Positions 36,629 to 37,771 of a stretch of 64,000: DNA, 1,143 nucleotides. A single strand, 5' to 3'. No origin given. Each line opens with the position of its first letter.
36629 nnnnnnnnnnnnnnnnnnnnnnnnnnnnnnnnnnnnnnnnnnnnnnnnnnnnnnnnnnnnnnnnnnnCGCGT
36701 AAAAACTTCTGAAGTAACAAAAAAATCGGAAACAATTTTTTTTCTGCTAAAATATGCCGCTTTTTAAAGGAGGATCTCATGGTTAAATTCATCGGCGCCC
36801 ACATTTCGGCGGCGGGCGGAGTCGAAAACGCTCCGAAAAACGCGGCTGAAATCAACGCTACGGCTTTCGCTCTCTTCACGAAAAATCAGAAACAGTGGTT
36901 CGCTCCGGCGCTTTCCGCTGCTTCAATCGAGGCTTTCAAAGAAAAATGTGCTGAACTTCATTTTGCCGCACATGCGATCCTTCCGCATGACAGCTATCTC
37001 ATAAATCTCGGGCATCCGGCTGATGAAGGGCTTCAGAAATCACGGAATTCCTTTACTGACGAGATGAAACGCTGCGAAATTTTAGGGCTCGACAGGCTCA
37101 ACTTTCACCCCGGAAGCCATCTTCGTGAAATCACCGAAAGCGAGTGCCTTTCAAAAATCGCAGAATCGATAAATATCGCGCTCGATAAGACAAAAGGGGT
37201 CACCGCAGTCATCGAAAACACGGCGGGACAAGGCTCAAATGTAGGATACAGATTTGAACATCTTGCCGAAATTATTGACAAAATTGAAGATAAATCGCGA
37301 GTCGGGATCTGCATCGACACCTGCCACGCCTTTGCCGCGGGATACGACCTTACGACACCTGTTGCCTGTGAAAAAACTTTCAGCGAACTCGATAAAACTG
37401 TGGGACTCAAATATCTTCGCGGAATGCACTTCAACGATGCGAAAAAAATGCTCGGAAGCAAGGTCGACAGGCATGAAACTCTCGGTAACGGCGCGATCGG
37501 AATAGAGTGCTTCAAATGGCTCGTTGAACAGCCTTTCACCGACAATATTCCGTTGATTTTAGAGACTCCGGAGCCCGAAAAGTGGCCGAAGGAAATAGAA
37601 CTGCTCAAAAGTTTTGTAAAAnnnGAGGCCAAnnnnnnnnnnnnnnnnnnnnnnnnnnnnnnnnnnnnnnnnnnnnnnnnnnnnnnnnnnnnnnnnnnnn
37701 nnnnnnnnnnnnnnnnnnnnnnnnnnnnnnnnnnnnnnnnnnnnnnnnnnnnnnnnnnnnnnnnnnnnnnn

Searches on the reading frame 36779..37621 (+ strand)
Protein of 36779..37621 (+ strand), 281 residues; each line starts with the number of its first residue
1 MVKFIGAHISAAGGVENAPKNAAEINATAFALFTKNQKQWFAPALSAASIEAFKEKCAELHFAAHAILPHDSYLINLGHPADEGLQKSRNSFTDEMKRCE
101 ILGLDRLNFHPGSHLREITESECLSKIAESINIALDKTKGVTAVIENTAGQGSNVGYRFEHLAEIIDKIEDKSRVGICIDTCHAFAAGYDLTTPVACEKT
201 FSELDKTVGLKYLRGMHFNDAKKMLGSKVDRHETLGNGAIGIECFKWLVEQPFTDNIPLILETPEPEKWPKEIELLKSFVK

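Call 35: search_protein_families(library=pfam, proteins=[window:36779-37621:+], max_evalue=0.001)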
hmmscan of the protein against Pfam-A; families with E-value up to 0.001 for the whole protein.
window:36779-37621:+ (281 aa): 1 family
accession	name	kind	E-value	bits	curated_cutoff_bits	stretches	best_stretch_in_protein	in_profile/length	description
PF01261.30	AP_endonuc_2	-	2.3e-61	208.1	31.1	1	20-278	2-248/249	Xylose isomerase-like TIM barrel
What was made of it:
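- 36779..37624 (+): nfo, deoxyribonuclease IV (AP endonuclease), 281 aa. It is the first gene of the conserved pair. Pfam AP_endonuc_2 gives 2e-61 (call 35).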

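Call 86: search_protein_families(library=ncbifam, proteins=[window:36779-37621:+], max_evalue=0.00001)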
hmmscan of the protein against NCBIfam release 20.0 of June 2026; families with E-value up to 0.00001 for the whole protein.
window:36779-37621:+ (281 aa): 5 families
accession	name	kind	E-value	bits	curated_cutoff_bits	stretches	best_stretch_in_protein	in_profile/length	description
NF002199.0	PRK01060.1-4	equivalog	4.8e-144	478.7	315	1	3-279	2-278/282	deoxyribonuclease IV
TIGR00587.1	nfo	subfamily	2e-106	355.3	129.65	1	4-277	2-277/279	deoxyribonuclease IV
NF002197.0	PRK01060.1-2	equivalog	6.6e-94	314.2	376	1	4-280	11-288/289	deoxyribonuclease IV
NF002196.0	PRK01060.1-1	equivalog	1.3e-54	185.6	333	1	5-266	4-263/297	deoxyribonuclease IV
NF002198.0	PRK01060.1-3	equivalog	9.5e-27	94.2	244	1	4-278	4-250/253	deoxyribonuclease IV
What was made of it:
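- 36779..37624 (+): NCBIfam NF002199 equivalog scores 478.7 bits against a cut-off of 315, and TIGR00587 gives 2e-106 (call 86).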
